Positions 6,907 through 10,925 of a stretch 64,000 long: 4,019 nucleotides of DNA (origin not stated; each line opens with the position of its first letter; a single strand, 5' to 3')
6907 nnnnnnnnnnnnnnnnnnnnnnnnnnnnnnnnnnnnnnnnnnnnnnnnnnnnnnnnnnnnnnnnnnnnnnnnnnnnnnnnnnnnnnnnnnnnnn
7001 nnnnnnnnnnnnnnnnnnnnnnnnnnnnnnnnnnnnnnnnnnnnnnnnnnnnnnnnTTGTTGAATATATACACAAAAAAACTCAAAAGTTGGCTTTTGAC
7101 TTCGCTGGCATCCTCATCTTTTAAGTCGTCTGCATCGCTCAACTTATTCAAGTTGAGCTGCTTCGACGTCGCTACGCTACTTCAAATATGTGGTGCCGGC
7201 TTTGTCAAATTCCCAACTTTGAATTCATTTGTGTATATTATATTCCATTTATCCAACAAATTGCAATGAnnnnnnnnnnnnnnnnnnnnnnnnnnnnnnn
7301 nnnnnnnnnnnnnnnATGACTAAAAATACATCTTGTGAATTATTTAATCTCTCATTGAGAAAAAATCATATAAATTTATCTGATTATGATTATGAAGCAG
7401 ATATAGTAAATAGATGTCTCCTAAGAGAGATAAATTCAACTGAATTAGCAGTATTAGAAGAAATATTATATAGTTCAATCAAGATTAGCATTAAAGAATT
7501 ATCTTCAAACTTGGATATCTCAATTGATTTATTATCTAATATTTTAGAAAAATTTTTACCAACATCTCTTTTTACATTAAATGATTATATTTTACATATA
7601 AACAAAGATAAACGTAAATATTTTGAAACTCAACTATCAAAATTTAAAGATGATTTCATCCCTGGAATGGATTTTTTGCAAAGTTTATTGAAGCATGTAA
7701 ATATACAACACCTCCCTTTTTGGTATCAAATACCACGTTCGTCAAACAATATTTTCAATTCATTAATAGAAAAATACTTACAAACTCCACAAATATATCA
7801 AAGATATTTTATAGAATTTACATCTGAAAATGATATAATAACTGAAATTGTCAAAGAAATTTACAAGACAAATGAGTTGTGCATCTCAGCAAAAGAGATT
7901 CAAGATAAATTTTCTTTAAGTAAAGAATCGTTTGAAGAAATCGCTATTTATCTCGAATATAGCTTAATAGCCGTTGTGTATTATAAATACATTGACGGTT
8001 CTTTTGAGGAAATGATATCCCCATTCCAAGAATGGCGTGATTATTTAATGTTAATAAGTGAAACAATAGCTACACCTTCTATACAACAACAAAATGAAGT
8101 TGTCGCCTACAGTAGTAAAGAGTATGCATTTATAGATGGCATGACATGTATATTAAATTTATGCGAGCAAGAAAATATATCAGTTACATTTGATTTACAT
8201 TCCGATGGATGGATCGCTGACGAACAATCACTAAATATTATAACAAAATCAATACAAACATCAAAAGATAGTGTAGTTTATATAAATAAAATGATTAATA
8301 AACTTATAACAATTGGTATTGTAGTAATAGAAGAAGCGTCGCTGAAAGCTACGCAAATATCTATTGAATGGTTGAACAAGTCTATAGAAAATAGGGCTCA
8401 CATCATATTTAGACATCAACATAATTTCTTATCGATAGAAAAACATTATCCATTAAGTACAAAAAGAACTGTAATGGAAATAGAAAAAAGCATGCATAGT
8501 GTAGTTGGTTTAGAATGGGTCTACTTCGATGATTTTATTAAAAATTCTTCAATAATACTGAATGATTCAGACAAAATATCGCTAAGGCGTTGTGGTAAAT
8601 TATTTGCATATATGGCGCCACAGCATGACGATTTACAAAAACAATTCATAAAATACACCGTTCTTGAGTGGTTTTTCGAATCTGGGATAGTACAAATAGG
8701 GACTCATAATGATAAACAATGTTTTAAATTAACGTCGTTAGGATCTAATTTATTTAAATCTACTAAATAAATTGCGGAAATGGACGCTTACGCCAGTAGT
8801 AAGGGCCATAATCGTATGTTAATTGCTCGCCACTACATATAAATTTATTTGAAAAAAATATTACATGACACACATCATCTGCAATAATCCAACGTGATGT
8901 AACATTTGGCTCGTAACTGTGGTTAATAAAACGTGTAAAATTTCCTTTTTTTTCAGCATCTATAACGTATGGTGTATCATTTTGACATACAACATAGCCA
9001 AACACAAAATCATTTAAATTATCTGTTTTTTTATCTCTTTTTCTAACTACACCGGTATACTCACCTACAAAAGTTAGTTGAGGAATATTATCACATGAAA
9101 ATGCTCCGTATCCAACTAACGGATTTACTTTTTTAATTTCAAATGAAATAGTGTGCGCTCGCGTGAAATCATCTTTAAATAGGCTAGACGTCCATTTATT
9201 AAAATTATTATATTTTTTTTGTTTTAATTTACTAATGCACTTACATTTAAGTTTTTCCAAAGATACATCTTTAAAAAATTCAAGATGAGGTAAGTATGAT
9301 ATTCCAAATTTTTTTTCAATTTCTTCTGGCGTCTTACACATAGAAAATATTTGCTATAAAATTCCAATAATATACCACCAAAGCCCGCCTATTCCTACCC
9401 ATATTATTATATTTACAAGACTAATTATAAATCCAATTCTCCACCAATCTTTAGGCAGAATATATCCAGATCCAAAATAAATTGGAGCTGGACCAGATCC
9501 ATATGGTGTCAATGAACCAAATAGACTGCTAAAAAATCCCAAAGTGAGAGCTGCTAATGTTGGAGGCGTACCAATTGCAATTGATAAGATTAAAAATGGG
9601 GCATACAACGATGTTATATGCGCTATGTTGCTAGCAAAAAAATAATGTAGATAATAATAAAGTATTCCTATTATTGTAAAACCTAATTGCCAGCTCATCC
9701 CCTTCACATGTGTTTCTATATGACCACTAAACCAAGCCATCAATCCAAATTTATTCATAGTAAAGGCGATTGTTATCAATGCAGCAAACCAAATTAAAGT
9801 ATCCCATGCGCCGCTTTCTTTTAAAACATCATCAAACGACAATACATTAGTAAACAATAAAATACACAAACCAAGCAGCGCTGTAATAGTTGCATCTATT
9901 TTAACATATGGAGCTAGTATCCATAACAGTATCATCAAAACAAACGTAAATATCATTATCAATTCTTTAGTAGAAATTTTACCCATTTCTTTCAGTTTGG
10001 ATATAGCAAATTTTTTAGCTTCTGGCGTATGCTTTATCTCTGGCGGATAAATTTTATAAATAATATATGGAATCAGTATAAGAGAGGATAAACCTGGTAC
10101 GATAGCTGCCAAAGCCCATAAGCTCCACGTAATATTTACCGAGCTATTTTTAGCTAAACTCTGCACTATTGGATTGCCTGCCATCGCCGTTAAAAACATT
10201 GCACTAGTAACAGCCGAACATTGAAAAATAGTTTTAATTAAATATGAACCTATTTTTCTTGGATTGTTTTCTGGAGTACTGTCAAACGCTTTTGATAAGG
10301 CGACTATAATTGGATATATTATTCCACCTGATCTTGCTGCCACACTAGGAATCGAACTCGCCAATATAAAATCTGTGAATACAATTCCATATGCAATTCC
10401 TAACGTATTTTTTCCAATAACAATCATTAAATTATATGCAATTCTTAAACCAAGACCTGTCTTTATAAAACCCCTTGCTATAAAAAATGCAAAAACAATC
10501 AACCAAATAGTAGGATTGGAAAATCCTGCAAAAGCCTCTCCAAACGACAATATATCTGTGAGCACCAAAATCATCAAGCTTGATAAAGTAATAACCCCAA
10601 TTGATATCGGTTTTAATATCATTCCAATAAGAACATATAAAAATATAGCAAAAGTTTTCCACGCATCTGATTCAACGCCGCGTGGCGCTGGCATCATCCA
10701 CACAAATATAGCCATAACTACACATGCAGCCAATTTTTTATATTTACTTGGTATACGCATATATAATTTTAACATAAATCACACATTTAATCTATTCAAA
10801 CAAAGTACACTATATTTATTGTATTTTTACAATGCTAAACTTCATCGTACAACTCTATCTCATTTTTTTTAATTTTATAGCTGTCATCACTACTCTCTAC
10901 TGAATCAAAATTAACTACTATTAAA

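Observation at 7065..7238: GC-rich 174-bp palindromic MITE/RPE-like element in the leuS divergent promoter region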

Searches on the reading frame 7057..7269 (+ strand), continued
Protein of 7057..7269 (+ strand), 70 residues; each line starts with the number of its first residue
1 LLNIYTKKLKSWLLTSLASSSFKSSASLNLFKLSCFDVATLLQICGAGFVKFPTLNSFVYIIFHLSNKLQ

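Call 87: list_cluster_members(proteins=[L016:10435-11475:+, P0135, P0132, P0127, P0136, P0104])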
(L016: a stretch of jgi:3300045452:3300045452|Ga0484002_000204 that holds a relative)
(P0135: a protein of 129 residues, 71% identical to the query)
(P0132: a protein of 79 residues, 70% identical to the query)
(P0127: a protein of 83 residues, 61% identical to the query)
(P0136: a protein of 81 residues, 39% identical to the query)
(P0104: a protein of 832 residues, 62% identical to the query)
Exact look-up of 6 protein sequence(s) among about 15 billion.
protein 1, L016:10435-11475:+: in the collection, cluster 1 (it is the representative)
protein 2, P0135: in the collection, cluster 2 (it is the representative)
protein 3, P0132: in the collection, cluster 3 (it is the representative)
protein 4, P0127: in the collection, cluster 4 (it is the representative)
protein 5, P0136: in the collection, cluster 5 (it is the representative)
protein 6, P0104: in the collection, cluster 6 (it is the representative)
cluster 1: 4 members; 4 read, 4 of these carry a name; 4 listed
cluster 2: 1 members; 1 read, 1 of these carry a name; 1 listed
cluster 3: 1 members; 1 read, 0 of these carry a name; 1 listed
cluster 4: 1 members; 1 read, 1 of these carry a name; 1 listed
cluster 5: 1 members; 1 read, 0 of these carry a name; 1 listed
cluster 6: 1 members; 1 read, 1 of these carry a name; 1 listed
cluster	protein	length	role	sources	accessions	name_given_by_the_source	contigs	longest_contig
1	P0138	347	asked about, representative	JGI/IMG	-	transposase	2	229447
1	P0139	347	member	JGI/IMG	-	transposase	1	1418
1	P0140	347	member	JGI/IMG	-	transposase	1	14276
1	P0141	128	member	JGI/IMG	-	transposase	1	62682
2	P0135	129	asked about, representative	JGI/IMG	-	hypothetical protein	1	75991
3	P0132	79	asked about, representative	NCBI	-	-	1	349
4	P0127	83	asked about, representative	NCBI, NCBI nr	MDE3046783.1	MAG: hypothetical protein KGI83_00360 [Verrucomicrobiota bacterium] | hypothetical protein [Verrucomicrobiota bacterium]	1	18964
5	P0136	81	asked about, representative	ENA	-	-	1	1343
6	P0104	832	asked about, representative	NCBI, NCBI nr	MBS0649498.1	MAG: leucine--tRNA ligase [Verrucomicrobia bacterium] | leucine--tRNA ligase [Verrucomicrobiota bacterium]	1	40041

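Call 90: search_protein_families(library=pfam, proteins=[L013:6459-10004:+, L013:14918-15154:-, L017:8519-10432:+, L017:5458-6141:+, L017:2509-2868:+, L016:3098-4876:+, L016:7778-8539:-, L016:11518-12060:+, L016:5689-6105:-, L015:7356-8396:-], max_evalue=0.01)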
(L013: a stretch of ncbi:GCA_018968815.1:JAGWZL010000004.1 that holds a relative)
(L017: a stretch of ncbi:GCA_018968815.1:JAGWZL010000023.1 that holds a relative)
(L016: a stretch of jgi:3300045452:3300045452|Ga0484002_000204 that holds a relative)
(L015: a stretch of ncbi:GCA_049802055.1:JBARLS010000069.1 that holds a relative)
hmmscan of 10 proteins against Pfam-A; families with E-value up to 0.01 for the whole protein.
L013:6459-10004:+ (1181 aa): 2 families
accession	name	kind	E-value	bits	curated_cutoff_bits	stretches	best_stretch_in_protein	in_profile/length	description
PF00454.33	PI3_PI4_kinase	-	1.9e-05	25.1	27.1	1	156-231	127-193/241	Phosphatidylinositol 3- and 4-kinase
PF05637.18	Glyco_transf_34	-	0.003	17.8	23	0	396-576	28-203/238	galactosyl transferase GMA12/MNN10 family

L013:14918-15154:- (78 aa): 0 families

L017:8519-10432:+ (637 aa): 0 families

L017:5458-6141:+ (227 aa): 0 families

L017:2509-2868:+ (119 aa): 0 families

L016:3098-4876:+ (592 aa): 0 families

L016:7778-8539:- (253 aa): 0 families

L016:11518-12060:+ (180 aa): 0 families

L016:5689-6105:- (138 aa): 0 families

L015:7356-8396:- (346 aa): 1 family
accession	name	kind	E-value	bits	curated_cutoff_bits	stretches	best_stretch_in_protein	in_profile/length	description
PF21694.2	DNA_pol3_delta_C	-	0.00056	20.3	27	1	247-332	36-120/121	DNA polymerase III delta subunit, C-terminal domain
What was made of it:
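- Tried and rejected: Pfam scan of hypothetical proteins from L013, L016 and L017, done to fix their taxonomy, gave nothing useful (call 90).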

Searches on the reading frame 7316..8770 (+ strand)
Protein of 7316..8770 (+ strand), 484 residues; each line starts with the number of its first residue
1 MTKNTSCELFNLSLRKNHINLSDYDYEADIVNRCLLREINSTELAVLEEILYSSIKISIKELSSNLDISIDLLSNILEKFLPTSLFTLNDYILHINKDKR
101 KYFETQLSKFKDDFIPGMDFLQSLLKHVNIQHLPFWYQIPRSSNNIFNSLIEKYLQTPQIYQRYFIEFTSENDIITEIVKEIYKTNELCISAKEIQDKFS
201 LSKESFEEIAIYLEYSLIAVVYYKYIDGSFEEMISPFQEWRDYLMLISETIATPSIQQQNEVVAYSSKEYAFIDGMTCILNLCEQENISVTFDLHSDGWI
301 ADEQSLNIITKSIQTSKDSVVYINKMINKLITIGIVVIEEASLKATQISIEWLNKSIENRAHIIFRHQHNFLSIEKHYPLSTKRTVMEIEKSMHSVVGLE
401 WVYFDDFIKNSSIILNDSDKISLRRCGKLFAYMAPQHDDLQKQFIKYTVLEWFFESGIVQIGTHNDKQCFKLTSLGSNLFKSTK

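Call 16: find_encoding_contigs(protein=window:7316-8770:+, flank=10000, max_places=10)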
Protein window:7316-8770:+ (484 aa): 3 contigs read that carry it; 2 places shown.
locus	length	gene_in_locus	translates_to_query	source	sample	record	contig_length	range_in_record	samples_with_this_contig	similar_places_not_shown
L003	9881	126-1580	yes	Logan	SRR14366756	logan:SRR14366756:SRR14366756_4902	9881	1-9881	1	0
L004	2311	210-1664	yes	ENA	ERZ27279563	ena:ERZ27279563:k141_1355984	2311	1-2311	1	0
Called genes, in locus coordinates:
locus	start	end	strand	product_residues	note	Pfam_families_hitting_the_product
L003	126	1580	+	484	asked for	-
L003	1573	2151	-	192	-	PF00856:SET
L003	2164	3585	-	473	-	PF00939:Na_sulph_symp, PF03600:CitMHS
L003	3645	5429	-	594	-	-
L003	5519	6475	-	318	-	PF09084:NMT1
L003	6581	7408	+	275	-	PF00561:Abhydrolase_1, PF01738:DLH (weak), PF12146:Hydrolase_4, PF20434:BD-FAE (faint), PF12697:Abhydrolase_6 (weak), PF00326:Peptidase_S9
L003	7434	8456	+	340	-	PF02568:ThiI (weak), PF03054:tRNA_Me_trans, PF20259:tRNA_Me_trans_M, PF20258:tRNA_Me_trans_C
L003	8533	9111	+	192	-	-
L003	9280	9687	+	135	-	PF04024:PspC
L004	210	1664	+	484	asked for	-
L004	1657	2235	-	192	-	PF00856:SET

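Call 17: search_protein_families(library=pfam, proteins=[window:7316-8770:+])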
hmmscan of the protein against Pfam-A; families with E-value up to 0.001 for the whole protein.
window:7316-8770:+ (484 aa): 0 families

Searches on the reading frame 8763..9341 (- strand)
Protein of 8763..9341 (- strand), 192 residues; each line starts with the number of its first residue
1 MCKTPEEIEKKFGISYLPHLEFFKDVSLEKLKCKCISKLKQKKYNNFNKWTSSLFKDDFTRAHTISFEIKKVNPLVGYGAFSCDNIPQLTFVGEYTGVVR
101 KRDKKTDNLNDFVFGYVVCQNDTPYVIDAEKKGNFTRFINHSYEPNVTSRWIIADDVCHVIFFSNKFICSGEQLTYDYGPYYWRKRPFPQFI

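Call 17: search_protein_families(library=pfam, proteins=[window:8763-9341:-])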
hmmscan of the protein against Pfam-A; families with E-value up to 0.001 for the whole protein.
window:8763-9341:- (192 aa): 2 families
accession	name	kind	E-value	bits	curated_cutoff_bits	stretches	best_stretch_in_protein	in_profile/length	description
PF00856.33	SET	-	7e-20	71.9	22.4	1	77-179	1-105/105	SET domain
PF21549.2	PRDM2_PR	-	4.9e-05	23.5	27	1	77-184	12-118/123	PR domain zinc finger protein 2, PR domain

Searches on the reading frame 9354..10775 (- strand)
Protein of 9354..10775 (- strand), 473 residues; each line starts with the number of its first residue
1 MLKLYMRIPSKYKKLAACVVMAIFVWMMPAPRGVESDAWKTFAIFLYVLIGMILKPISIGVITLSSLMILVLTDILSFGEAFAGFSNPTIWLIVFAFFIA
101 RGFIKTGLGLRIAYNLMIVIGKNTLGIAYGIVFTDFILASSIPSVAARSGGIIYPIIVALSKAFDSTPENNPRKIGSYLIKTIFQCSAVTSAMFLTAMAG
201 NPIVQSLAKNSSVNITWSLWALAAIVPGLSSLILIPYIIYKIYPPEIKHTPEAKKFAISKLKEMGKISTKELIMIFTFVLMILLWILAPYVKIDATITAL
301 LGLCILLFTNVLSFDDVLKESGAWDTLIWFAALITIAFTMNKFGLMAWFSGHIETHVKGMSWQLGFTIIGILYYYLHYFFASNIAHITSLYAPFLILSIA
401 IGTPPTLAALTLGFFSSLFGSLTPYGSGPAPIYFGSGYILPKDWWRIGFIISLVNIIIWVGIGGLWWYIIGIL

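Call 17: search_protein_families(library=pfam, proteins=[window:9354-10775:-])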
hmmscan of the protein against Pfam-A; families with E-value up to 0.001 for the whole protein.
window:9354-10775:- (473 aa): 2 families
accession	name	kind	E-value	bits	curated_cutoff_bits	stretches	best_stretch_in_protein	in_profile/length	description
PF00939.25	Na_sulph_symp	-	4.1e-151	504.6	27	1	11-473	3-472/472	Sodium:sulfate symporter transmembrane region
PF03600.22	CitMHS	-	9.9e-20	71.3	31.9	2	51-385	3-305/336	Citrate transporter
